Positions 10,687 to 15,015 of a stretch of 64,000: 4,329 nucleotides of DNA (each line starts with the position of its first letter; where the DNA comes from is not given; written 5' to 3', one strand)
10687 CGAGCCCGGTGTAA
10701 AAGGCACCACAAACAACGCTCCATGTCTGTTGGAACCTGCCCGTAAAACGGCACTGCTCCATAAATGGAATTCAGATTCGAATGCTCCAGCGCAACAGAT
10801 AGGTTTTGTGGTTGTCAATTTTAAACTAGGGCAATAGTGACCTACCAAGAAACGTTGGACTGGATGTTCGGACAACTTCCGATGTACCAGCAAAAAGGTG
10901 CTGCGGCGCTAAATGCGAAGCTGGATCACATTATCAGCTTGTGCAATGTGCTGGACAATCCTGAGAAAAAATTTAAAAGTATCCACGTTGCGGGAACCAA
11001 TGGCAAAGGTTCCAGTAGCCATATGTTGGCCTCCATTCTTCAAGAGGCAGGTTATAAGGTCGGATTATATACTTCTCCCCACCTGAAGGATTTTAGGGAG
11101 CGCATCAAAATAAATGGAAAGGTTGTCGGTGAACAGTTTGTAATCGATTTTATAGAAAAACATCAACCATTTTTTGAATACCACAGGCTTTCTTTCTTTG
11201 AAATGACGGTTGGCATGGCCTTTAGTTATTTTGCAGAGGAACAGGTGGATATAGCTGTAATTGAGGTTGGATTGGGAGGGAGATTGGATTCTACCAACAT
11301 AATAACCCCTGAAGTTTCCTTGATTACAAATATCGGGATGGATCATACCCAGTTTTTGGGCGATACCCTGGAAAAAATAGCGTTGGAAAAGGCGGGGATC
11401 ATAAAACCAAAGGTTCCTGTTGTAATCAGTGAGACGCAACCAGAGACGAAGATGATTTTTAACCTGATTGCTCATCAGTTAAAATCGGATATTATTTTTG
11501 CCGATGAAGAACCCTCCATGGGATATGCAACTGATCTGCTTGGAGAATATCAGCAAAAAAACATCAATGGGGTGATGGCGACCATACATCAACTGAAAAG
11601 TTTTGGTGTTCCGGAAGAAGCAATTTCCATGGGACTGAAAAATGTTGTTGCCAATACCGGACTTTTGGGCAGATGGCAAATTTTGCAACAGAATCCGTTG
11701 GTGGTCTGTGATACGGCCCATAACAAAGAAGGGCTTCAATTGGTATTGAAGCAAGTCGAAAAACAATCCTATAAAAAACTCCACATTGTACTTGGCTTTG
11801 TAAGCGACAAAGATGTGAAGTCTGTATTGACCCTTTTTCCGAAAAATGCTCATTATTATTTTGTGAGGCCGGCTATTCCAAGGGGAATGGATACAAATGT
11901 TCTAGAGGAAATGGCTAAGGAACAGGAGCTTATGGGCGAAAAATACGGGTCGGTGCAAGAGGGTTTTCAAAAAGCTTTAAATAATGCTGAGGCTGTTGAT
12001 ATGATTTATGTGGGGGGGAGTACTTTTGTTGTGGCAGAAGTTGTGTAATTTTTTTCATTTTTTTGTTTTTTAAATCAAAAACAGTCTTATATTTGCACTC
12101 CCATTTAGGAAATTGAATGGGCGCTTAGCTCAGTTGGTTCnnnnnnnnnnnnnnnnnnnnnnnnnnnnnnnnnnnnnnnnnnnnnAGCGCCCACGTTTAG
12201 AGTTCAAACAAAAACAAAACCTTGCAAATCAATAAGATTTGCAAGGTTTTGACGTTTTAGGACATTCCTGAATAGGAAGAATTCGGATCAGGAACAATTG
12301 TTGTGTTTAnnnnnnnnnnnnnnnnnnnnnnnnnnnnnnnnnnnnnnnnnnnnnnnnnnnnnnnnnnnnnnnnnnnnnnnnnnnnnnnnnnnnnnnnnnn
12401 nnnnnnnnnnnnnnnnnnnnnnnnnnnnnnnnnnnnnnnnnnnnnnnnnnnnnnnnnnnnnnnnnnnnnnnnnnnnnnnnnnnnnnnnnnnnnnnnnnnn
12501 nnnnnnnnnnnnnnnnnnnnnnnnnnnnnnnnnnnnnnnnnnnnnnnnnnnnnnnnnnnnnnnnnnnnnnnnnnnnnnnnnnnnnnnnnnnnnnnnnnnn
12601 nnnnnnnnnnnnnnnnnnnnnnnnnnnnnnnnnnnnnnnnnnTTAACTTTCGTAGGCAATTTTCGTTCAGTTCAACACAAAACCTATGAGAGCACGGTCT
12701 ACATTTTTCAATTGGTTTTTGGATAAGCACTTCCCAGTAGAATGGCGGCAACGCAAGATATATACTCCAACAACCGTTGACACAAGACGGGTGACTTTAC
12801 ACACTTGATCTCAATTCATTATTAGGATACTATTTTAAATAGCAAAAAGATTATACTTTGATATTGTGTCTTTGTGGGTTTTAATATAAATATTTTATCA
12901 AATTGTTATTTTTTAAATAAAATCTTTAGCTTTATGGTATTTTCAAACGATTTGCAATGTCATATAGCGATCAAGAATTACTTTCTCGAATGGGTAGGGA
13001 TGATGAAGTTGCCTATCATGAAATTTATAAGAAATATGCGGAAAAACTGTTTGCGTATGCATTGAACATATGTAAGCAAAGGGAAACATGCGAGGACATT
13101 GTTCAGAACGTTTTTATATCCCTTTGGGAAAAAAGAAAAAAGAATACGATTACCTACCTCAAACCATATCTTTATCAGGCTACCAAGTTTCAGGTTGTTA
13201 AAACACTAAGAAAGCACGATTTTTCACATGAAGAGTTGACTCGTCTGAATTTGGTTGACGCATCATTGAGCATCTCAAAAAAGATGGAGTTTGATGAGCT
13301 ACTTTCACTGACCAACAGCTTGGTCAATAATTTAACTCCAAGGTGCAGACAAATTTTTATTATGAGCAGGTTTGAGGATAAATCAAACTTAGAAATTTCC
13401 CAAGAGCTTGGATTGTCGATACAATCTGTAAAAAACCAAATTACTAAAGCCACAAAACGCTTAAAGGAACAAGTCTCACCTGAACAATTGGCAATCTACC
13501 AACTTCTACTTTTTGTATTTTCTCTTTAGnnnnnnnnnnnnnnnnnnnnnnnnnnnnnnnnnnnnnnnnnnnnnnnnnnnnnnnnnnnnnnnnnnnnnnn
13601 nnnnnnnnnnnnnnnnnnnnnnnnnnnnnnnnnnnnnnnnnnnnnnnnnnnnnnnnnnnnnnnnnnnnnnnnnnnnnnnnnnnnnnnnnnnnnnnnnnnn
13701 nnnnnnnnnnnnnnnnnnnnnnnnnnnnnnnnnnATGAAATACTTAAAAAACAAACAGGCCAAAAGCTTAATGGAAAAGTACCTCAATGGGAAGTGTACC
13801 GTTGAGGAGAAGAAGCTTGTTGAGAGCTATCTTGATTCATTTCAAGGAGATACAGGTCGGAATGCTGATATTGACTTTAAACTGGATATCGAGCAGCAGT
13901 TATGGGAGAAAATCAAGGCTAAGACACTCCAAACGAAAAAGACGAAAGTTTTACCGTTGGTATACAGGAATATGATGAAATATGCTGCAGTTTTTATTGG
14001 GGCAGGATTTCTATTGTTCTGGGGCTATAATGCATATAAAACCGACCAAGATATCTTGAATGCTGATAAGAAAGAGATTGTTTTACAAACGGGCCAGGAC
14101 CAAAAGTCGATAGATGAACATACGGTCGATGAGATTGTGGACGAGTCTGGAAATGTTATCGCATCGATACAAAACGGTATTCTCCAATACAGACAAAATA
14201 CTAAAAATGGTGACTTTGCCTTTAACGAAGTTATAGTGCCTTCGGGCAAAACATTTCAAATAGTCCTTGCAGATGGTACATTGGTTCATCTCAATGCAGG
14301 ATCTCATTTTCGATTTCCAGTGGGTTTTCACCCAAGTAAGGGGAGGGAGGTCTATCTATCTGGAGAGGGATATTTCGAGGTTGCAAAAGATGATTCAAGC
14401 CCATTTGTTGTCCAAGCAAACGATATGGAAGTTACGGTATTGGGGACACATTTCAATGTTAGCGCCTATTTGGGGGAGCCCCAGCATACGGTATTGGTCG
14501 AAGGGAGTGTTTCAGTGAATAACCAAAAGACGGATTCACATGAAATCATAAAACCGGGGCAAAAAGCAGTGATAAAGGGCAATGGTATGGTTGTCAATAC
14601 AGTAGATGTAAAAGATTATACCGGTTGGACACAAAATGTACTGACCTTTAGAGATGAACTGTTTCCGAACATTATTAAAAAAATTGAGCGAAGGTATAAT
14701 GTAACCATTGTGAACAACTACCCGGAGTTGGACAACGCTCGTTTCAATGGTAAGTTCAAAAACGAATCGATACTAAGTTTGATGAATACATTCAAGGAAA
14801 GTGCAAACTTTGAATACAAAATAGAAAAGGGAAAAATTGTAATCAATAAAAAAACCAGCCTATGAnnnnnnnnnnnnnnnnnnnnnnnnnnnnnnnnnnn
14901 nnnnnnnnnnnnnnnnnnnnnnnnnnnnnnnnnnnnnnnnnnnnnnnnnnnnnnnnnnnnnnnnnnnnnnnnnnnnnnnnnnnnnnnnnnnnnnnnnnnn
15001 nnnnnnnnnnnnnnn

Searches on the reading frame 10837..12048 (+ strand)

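Call 7: search_protein_families(library=pfam, proteins=[window:10837-12048:+], max_evalue=0.001)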
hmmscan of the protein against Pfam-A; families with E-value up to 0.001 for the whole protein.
window:10837-12048:+ (403 aa): 2 families
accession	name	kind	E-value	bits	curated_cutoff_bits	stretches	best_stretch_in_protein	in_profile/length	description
PF02875.26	Mur_ligase_C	-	4.1e-15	57.2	28.4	1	278-395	1-126/127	Mur ligase, glutamate ligase domain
PF08245.18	Mur_ligase_M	-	4.9e-13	49.9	24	1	51-227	1-151/200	Mur ligase middle domain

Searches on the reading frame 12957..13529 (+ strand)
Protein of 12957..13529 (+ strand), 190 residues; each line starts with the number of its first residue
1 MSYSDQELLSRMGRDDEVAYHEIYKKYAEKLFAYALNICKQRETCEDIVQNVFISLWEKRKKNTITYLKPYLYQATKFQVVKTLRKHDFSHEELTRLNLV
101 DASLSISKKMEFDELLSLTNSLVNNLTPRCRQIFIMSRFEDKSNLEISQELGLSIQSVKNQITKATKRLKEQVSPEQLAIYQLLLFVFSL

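Call 7: search_protein_families(library=pfam, proteins=[window:12957-13529:+], max_evalue=0.001)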
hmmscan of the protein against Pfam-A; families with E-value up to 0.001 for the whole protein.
window:12957-13529:+ (190 aa): 4 families
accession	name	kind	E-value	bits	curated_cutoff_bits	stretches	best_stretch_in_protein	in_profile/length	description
PF08281.18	Sigma70_r4_2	-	2.2e-13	50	25.7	1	122-169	7-54/54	Sigma-70, region 4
PF04542.20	Sigma70_r2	-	2.8e-08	33.9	24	1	23-88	1-69/71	Sigma-70 region 2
PF04545.22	Sigma70_r4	-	5.8e-08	32.6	24.1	1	124-171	3-50/50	Sigma-70, region 4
PF00196.25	GerE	-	0.00057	19.9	23.5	0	125-170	2-46/57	Bacterial regulatory proteins, luxR family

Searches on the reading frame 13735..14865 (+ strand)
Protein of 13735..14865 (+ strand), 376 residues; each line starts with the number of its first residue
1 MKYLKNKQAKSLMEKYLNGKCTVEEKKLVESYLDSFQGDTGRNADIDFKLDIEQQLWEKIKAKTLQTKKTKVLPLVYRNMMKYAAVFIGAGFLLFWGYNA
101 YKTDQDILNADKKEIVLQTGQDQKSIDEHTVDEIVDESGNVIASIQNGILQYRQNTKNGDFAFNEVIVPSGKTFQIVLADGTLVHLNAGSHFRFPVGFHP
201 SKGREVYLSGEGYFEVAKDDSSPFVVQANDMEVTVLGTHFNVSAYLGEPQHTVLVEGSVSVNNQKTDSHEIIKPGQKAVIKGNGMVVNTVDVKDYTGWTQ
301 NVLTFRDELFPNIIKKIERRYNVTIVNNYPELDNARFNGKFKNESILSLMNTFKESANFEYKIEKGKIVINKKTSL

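Call 7: search_protein_families(library=pfam, proteins=[window:13735-14865:+], max_evalue=0.001)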
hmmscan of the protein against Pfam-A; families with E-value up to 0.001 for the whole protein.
window:13735-14865:+ (376 aa): 2 families
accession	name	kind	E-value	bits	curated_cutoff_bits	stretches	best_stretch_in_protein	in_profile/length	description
PF16344.10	FecR_C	-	2.7e-17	63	24.4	1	303-370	2-70/70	FecR, C-terminal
PF04773.18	FecR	-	2.5e-13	50.7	24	1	168-259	5-96/97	FecR protein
